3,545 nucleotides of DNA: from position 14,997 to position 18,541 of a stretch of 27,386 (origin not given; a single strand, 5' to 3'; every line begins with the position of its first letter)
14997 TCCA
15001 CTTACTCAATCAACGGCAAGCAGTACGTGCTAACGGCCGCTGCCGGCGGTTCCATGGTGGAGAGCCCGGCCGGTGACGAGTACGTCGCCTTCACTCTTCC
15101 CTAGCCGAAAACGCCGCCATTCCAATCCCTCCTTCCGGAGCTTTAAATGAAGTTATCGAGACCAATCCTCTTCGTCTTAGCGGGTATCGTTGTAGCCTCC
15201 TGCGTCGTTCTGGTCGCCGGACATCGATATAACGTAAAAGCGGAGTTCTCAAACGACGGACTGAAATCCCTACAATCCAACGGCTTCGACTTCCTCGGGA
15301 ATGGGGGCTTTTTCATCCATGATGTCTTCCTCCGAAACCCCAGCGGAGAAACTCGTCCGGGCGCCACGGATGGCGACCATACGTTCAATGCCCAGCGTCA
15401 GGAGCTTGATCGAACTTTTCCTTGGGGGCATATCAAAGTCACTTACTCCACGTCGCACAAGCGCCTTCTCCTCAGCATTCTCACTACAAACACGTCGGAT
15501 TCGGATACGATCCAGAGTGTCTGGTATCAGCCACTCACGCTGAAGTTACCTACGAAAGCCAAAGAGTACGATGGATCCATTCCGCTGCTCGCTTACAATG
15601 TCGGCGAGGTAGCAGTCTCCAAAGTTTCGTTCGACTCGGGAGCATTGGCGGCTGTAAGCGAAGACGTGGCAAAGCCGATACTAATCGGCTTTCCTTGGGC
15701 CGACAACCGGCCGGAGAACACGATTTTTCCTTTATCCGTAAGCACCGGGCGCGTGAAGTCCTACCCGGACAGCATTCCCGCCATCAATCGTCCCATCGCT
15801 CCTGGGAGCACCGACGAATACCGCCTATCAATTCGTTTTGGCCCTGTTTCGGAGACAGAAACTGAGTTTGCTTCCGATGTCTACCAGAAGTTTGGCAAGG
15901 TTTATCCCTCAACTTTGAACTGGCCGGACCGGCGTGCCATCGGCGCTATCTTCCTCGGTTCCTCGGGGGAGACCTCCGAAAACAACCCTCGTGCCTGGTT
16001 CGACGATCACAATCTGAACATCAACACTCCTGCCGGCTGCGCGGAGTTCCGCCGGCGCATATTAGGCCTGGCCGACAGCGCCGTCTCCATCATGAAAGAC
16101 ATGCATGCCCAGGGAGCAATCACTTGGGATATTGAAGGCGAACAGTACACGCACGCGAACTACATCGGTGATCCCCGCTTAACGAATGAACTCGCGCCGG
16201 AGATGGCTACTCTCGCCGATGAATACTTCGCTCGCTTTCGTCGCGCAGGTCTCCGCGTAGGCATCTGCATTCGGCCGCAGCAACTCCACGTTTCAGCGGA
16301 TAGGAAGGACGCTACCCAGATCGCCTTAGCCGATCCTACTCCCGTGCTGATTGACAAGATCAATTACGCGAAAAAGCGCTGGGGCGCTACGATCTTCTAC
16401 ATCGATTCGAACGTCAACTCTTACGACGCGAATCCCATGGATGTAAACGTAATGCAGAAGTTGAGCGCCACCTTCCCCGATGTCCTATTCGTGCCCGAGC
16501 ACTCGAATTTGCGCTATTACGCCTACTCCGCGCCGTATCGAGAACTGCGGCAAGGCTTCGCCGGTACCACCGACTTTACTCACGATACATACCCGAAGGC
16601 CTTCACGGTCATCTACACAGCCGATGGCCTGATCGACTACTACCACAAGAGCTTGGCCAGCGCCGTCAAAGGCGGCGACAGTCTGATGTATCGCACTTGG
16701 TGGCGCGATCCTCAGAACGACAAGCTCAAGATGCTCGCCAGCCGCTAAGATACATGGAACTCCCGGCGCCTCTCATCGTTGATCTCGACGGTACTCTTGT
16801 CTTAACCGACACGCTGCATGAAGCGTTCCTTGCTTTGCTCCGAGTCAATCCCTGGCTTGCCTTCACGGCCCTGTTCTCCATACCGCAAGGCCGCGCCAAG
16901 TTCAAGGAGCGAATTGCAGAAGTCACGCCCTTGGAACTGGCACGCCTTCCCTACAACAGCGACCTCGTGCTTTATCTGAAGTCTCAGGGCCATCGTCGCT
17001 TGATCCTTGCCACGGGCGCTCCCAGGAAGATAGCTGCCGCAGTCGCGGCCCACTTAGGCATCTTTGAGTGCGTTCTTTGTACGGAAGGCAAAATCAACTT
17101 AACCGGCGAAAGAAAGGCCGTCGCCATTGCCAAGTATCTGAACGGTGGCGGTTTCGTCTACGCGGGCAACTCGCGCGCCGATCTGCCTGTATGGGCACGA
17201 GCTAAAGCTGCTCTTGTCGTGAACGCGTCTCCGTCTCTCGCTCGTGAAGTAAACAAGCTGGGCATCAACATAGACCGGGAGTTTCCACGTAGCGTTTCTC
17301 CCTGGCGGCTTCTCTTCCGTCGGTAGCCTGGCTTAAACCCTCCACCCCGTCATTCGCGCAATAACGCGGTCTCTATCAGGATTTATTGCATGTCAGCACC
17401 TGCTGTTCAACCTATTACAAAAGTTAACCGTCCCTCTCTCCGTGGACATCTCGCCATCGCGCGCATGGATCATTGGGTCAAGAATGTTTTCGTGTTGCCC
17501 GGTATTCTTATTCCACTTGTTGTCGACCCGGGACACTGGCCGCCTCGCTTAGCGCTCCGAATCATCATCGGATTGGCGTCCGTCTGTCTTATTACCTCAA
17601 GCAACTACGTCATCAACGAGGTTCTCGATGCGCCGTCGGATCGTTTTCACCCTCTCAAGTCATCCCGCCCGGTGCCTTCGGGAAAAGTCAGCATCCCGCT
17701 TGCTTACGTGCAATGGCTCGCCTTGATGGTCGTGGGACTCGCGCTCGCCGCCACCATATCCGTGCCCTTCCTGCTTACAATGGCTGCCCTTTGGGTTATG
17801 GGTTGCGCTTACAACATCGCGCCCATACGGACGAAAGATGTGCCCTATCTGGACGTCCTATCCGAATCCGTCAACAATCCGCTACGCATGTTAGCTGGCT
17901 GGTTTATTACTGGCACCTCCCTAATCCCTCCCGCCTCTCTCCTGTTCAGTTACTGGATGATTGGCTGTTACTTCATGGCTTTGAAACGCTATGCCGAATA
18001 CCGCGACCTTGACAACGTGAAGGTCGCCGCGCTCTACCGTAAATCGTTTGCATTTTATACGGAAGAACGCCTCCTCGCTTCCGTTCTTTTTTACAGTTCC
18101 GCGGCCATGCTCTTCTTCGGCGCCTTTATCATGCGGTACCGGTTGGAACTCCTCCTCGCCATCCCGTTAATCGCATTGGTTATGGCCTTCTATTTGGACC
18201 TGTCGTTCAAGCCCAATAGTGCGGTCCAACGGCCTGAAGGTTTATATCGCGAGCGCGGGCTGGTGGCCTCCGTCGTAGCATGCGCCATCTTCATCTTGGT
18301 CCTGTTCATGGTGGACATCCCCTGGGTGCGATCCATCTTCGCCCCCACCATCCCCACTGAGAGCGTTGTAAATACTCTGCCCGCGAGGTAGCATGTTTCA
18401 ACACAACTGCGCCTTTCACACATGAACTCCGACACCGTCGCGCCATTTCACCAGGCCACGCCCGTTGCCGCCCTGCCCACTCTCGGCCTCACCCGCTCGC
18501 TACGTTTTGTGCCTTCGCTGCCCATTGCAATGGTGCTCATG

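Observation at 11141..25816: Candidate undescribed multi-arm periplasmic glycan-tailoring system: four GT-C transferases fed by several polyprenol-phosphate-sugar donor routes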

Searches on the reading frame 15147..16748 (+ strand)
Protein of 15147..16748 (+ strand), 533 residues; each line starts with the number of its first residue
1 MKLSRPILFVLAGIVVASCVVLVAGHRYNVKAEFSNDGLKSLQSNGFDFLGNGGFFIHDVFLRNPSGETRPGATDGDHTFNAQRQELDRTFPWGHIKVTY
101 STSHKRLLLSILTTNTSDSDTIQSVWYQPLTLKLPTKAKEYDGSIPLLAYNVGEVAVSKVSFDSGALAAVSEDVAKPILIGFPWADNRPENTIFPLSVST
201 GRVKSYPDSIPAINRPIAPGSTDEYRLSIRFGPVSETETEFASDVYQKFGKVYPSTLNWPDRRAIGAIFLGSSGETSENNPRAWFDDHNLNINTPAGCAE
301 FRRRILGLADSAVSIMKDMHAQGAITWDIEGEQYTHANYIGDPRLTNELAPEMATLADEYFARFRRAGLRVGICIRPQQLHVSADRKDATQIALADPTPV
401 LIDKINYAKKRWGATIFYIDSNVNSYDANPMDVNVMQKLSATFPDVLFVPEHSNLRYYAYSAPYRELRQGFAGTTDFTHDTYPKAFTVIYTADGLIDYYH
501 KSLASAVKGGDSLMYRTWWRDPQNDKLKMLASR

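Call 3: search_protein_families(library=pfam, proteins=[window:15147-16748:+], max_evalue=0.01)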
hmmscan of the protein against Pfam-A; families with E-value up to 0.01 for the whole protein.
window:15147-16748:+ (533 aa): 0 families

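Call 5: search_protein_families(library=ncbifam, proteins=[window:15147-16748:+], max_evalue=0.01)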
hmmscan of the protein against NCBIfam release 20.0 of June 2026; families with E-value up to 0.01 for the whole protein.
window:15147-16748:+ (533 aa): 0 families

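Call 51: search_protein_representatives(protein=window:15147-16748:+)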
Query: 533 residues. Proteins with E-value up to 0.001 (for the whole library): 1233; up to 1e-10: 1006; up to 1e-30: 624. The best 150 are listed.
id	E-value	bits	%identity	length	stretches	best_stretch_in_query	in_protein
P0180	2.1e-160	551.2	48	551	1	7-527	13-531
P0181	1.5e-156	538.5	49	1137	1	26-530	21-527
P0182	7.0e-152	523.1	49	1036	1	28-530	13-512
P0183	1.7e-151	521.8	47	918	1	25-528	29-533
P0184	3.0e-150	517.7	46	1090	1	17-527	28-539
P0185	9.1e-149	512.8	45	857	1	8-523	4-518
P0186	2.7e-146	504.6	46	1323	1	30-527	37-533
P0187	7.5e-143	493.3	47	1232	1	28-524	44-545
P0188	2.5e-142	491.6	47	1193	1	17-522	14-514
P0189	3.1e-137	474.7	44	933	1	14-529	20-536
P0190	5.3e-137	474.0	46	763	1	30-530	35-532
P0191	1.8e-134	465.6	45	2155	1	29-530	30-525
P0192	5.4e-132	457.5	43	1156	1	27-526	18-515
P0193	1.1e-128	446.6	43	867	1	8-524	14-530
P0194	2.8e-127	441.9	51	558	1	149-526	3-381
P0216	1.4e-101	357.1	35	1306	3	22-522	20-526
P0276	1.5e-76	274.5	33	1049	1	54-525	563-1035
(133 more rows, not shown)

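Call 55: search_solved_structures(query=A3, max_evalue=10)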
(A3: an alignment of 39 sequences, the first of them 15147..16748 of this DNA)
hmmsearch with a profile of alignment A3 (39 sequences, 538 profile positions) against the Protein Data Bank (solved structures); distinct sequences matched with E-value up to 10: 2.
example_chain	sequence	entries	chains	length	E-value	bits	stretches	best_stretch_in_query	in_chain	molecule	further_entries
3cex_A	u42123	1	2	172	0.13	14.1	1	101-173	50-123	Uncharacterized protein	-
2mq8_A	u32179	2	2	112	0.71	11.6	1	67-126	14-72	De novo designed protein LFR1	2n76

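Call 56: search_protein_families(library=pfam, proteins=[P0181, P0182, P0184, P0186, P0191, P0216, P0276], max_evalue=0.001)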
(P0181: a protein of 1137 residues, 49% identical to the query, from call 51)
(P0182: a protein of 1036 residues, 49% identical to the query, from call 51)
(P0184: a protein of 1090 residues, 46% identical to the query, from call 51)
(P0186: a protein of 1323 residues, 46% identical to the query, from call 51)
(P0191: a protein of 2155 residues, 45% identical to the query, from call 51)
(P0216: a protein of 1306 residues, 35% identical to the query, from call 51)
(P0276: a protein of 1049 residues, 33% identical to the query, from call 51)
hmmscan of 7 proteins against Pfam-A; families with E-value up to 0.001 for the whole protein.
P0181 (1137 aa): 5 families
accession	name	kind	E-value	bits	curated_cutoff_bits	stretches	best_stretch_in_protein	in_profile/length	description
PF17957.7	Big_7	-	1.3e-69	231.2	24.1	5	823-890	2-70/70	Bacterial Ig domain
PF07691.17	PA14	-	1.3e-18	67.6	24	1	1015-1135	3-134/147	PA14 domain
PF13750.12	Big_3_3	-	1.8e-08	34.6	27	0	591-650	3-65/157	Bacterial Ig-like domain (group 3)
PF22352.2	K319L-like_PKD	-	0.00012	22.5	27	0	837-908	12-84/84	K319L-like, PKD domain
PF19077.6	Big_13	-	0.00021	22.2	27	0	877-908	67-100/102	Bacterial Ig-like domain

P0182 (1036 aa): 5 families
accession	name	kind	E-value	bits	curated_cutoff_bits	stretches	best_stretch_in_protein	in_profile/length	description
PF17957.7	Big_7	-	2.9e-56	188.5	24.1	4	714-782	1-70/70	Bacterial Ig domain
PF19077.6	Big_13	-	5.1e-13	49.8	27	1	665-704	61-100/102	Bacterial Ig-like domain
PF07691.17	PA14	-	6.3e-13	49.2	24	1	918-1034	6-134/147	PA14 domain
PF13750.12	Big_3_3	-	6.6e-11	42.6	27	1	668-743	3-78/157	Bacterial Ig-like domain (group 3)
PF02494.22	HYR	-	0.00061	20.5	21.7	0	773-800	54-81/81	HYR domain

P0184 (1090 aa): 4 families
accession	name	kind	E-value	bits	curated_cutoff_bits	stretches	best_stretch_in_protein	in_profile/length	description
PF07691.17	PA14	-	3.3e-41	140.9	24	2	968-1086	6-134/147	PA14 domain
PF02368.24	Big_2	-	4.1e-07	30.3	22.8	1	553-604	3-56/79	Bacterial Ig-like domain (group 2)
PF17766.7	fn3_6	-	1.9e-05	25.2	26.4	0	628-669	33-75/99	Fibronectin type-III domain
PF07679.22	I-set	-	6.7e-05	23.3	23.7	0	555-587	3-35/90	Immunoglobulin I-set domain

P0186 (1323 aa): 5 families
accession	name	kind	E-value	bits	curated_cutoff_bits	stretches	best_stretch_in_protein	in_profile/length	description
PF07691.17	PA14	-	1.5e-42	145.3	24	2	896-1017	5-138/147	PA14 domain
PF02368.24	Big_2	-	9.7e-21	74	22.8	2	545-613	4-70/79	Bacterial Ig-like domain (group 2)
PF07679.22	I-set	-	3.6e-12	46.6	23.7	0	716-750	3-37/90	Immunoglobulin I-set domain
PF17766.7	fn3_6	-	2.1e-11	44.3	26.4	0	770-829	16-76/99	Fibronectin type-III domain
PF13927.12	Ig_3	-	0.00021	22.2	30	0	716-784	4-68/78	Immunoglobulin domain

P0191 (2155 aa): 8 families
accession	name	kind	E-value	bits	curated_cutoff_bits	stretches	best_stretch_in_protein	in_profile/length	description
PF13385.13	Laminin_G_3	-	8.4e-38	130.3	27.6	2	1974-2132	2-150/151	Concanavalin A-like lectin/glucanases superfamily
PF07679.22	I-set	-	1.2e-28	99.4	23.7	0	786-821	3-38/90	Immunoglobulin I-set domain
PF17766.7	fn3_6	-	4.1e-21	75.4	26.4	0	1609-1672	16-80/99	Fibronectin type-III domain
PF10102.14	DUF2341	-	3.3e-12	47.1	23.4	2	1856-1921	2-64/84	Domain of unknown function (DUF2341)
PF17800.7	NPL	-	1.5e-10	42.1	23.4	0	1729-1767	55-93/94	Nucleoplasmin-like domain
PF13927.12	Ig_3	-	5.6e-09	36.8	30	0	786-840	4-56/78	Immunoglobulin domain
PF20578.4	aBig_2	-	6.3e-09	36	27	0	881-944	20-86/89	Atrophied bacterial Ig domain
PF02368.24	Big_2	-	1.5e-05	25.3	22.8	0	951-1016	5-70/79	Bacterial Ig-like domain (group 2)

P0216 (1306 aa): 7 families
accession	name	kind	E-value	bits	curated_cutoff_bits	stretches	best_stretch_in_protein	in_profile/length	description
PF17957.7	Big_7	-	5.4e-79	261.3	24.1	4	951-1019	1-70/70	Bacterial Ig domain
PF13385.13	Laminin_G_3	-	2.1e-44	151.7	27.6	2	786-941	1-151/151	Concanavalin A-like lectin/glucanases superfamily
PF19077.6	Big_13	-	3.9e-15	56.6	27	0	1084-1134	49-100/102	Bacterial Ig-like domain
PF13750.12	Big_3_3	-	1.9e-09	37.8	27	0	1001-1127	3-140/157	Bacterial Ig-like domain (group 3)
PF02210.31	Laminin_G_2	-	5.6e-09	37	22.9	1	822-931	11-124/126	Laminin G domain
PF16355.11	DUF4982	-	2.4e-05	24.6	23.9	0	581-626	15-59/61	Domain of unknown function (DUF4982)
PF16640.11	Big_3_5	-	0.00011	23.1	35.5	0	1052-1134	6-87/88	Bacterial Ig-like domain (group 3)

P0276 (1049 aa): 3 families
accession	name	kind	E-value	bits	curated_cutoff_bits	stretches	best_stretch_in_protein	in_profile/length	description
PF12708.12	Pect-lyase_RHGA_epim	-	3e-10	40.7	27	1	75-133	5-65/213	Rhamnogalacturonase A/epimerase, pectate lyase-like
PF00041.27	fn3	-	1.9e-05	25.2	25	1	443-525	2-81/84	Fibronectin type III domain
PF12218.14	End_N_terminal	-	3.1e-05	24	26.3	1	79-116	1-37/67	N terminal extension of bacteriophage endosialidase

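Call 75: predict_structure(alignment_id=A3)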
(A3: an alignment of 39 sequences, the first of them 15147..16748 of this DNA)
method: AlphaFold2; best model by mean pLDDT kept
length: 533 residues; sequences in the alignment: 39
mean_pLDDT: 92.6   pTM: 0.89
mean pLDDT of the five models: 92.6, 92.5, 92.1, 92.0, 91.8
residues with pLDDT >= 90: 453; 70-90: 46; 50-70: 31; < 50: 3
segments of 3 or more residues with pLDDT < 50: 1-3
pLDDT, mean of each block of 10 residues (from residue 1): 55 61 66 92 96 95 96 96 95 98 96 98 96 97 93 96 97 95 96 97 75 91 97 95 97 97 97 84 91 96 98 98 96 81 95 97 99 96 90 94 98 98 75 96 98 97 97 95 98 95 96 96 94 87
secondary structure, 60 per line:
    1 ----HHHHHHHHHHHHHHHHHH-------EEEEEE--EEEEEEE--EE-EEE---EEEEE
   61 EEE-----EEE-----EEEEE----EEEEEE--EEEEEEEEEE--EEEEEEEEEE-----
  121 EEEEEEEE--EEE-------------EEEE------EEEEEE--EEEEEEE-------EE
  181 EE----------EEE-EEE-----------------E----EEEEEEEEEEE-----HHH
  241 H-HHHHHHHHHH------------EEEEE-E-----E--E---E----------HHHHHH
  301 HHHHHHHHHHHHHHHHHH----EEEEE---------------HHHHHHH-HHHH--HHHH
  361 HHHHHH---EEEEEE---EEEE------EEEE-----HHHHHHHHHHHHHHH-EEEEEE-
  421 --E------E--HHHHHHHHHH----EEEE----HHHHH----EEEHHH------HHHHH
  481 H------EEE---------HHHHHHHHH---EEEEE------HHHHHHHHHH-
elements in order: H5-22 E30-35 E38-44 E50-52 E56-63 E69-71 E77-81 E86-91 E94-103 E106-115 E121-128 E131-133 E147-150 E157-162 E165-171 E179-182 E193-195 E197-199 E222-232 H238-241 H243-252 E265-269 H295-318 E323-327 H343-349 H351-354 H357-366 E370-375 E379-382 E389-392 H398-412 E414-419 H433-442 E447-450 H455-459 E464-466 H476-481 E488-490 H500-508 E512-516 H523-532

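Call 78: fold_search(model_id=the predicted structure, library=pdb)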
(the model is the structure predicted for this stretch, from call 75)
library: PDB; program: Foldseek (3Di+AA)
matches with E <= 10: 1573; with E <= 0.001: 309
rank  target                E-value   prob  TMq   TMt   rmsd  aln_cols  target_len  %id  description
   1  5opq_A                2.1e-15  1.00  0.52  0.44   8.3       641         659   10  A 3,6-anhydro-D-galactosidase produced by Zobellia galactanivorans. This is an exo-lytic enzyme that hydrolyzes termin (released 2017-11-29)
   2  8rzk_A                4.8e-15  1.00  0.49  0.42   8.8       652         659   10  The Michaelis complex of ZgGH129 D486N from Zobellia galactanivorans with neo-b/k-oligo-carrageenan tetrasaccharide (b (released 2024-07-31)
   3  5opq_D                5.4e-15  1.00  0.50  0.43   8.5       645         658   10  A 3,6-anhydro-D-galactosidase produced by Zobellia galactanivorans. This is an exo-lytic enzyme that hydrolyzes termin (released 2017-11-29)
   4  2yfn                  4.3e-13  1.00  0.44  0.35  11.8       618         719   11  galactosidase domain of alpha-galactosidase-sucrose kinase, AgaSK (released 2011-09-28)
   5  8x1b                  4.7e-12  1.00  0.45  0.38  11.9       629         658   12  Cryo-EM structure of FpGalactosaminidase from Flavonifractor plautii in apo state (released 2024-11-13)
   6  7qqf_B                7.6e-12  1.00  0.44  0.39  11.3       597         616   12  Crystal structure of unliganded MYORG (released 2022-08-31)
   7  7qqf_C                1.9e-11  1.00  0.45  0.40  11.1       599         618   12  Crystal structure of unliganded MYORG (released 2022-08-31)
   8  9awt_A                2.2e-11  1.00  0.47  0.40  10.7       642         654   11  Structure of the A type blood alpha-D-galactosamine galactosaminidase from Flavonifractor plautii in complex with GalN (released 2024-12-18)
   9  6phw_A                2.5e-11  1.00  0.49  0.38   9.3       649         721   10  SpAga D472N structure in complex with melibiose (released 2019-10-02)
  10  7qqg_C                2.9e-11  1.00  0.41  0.37  11.9       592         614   11  Crystal structure of MYORG bound to 1-deoxygalactonojirimycin (released 2022-08-31)
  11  7qqh_C                3.0e-11  1.00  0.46  0.40  10.9       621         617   11  Crystal structure of MYORG (D520N) in complex with Gal-a1,4-Glc (released 2022-08-31)
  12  8t7z_D                3.6e-11  1.00  0.38  0.30  12.1       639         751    7  Crystal structure of alpha-glucosidase (yicI) from Klebsiella aerogenes (released 2023-07-05)
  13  5wzn_A                4.3e-11  1.00  0.47  0.42   9.2       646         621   10  Alpha-N-acetylgalactosaminidase NagBb from Bifidobacterium bifidum - GalNAc complex (released 2017-06-07)
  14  4fnt_A                5.5e-11  1.00  0.42  0.34  11.4       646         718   10  Crystal structure of GH36 alpha-galactosidase AgaA A355E D548N from Geobacillus stearothermophilus in complex with raf (released 2012-10-03)
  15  7qqh_A                5.9e-11  1.00  0.46  0.41  10.7       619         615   11  Crystal structure of MYORG (D520N) in complex with Gal-a1,4-Glc (released 2022-08-31)
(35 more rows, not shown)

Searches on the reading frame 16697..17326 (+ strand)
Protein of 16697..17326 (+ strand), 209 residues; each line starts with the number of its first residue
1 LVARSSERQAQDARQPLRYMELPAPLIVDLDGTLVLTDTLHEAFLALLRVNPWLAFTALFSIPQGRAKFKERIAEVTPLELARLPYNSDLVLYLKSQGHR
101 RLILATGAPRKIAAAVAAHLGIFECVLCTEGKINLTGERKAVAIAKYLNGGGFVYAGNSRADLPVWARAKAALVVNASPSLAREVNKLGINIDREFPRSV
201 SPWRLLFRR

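Call 3: search_protein_families(library=pfam, proteins=[window:16697-17326:+], max_evalue=0.01)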
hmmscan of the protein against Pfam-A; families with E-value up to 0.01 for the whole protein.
window:16697-17326:+ (209 aa): 2 families
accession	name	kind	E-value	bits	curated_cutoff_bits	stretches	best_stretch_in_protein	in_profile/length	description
PF12710.13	HAD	-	7.8e-11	43.2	27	1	27-164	2-186/189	haloacid dehalogenase-like hydrolase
PF00702.32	Hydrolase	-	3.7e-07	31.1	26.4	1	88-164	102-185/191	haloacid dehalogenase-like hydrolase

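Call 44: search_protein_families(library=ncbifam, proteins=[window:16697-17326:+], max_evalue=0.001)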
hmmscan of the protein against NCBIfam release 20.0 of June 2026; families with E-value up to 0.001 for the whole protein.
window:16697-17326:+ (209 aa): 2 families
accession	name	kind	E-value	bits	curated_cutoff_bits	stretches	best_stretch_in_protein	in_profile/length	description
NF006088.0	PRK08238.1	equivalog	1.1e-50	172.7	351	1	21-207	9-196/482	UbiA family prenyltransferase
TIGR01488.1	HAD-SF-IB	subfamily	4.7e-05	23.4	45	0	27-133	3-122/177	HAD-IB family phosphatase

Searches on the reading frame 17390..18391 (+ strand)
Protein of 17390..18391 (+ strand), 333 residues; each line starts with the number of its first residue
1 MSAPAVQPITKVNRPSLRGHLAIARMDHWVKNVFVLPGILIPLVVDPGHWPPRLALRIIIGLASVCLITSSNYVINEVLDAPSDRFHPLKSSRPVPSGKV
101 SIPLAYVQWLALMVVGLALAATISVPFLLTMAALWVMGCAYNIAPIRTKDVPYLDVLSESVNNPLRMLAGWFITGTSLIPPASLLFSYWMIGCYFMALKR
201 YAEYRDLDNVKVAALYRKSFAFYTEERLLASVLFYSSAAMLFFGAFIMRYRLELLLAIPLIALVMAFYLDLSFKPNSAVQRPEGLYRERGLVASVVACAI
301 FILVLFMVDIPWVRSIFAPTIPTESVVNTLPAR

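Call 3: search_protein_families(library=pfam, proteins=[window:17390-18391:+], max_evalue=0.01)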
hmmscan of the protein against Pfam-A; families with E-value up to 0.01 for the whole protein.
window:17390-18391:+ (333 aa): 1 family
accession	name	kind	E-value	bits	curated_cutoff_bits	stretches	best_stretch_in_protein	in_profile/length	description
PF01040.23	UbiA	-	1.8e-21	77.1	34.2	1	43-269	9-227/250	UbiA prenyltransferase family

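Call 5: search_protein_families(library=ncbifam, proteins=[window:17390-18391:+], max_evalue=0.01)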
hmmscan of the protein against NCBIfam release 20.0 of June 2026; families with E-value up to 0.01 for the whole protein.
window:17390-18391:+ (333 aa): 19 families
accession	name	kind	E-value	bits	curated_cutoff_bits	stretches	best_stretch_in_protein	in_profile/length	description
NF006088.0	PRK08238.1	equivalog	9.2e-26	90.5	351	1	11-218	186-384/482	UbiA family prenyltransferase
NF008977.0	PRK12324.1-2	equivalog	1.6e-22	80.3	234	1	20-228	5-202/297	decaprenyl-phosphate phosphoribosyltransferase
NF008978.0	PRK12324.1-4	equivalog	3.2e-21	75.6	207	1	18-241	33-246/322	decaprenyl-phosphate phosphoribosyltransferase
NF008976.0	PRK12324.1-1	equivalog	9.1e-19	67.9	474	1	19-245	20-239/306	decaprenyl-phosphate phosphoribosyltransferase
NF009523.0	PRK12884.1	equivalog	2.5e-14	53.1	269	1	17-143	4-122/279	prenyltransferase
TIGR01476.1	chlor_syn_BchG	subfamily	5.2e-08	32.7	212.3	1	63-152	45-133/283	(bacterio)chlorophyll synthase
TIGR01473.1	cyoE_ctaB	equivalog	5.8e-08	32.8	210.3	1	56-297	35-269/281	heme o synthase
NF005742.0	PRK07566.1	equivalog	2.5e-07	30.1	313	1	64-151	74-159/315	chlorophyll synthase ChlG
NF009516.0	PRK12875.1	equivalog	2.6e-07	30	205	1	73-266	71-257/292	prenyltransferase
NF009521.0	PRK12882.1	equivalog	1.8e-05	24.2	296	1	62-128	45-109/280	geranylgeranylglycerol-phosphate geranylgeranyltransferase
NF045897.1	SCO3242_trans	equivalog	3.1e-05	23.7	260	1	59-149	35-123/287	SCO3242 family prenyltransferase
NF035940.1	prenyl_rel_EboC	equivalog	5.1e-05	22.8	250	1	58-140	42-121/292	UbiA-like protein EboC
NF009525.0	PRK12887.1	equivalog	5.5e-05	22.6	226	1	63-157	59-153/310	homogentisate phytyltransferase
NF009512.0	PRK12872.1-1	equivalog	0.00035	20.2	278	1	62-124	46-105/303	geranylgeranylglycerol-phosphate geranylgeranyltransferase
NF009522.0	PRK12883.1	equivalog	0.00073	19.1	353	1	38-137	22-117/279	geranylgeranylglycerol-phosphate geranylgeranyltransferase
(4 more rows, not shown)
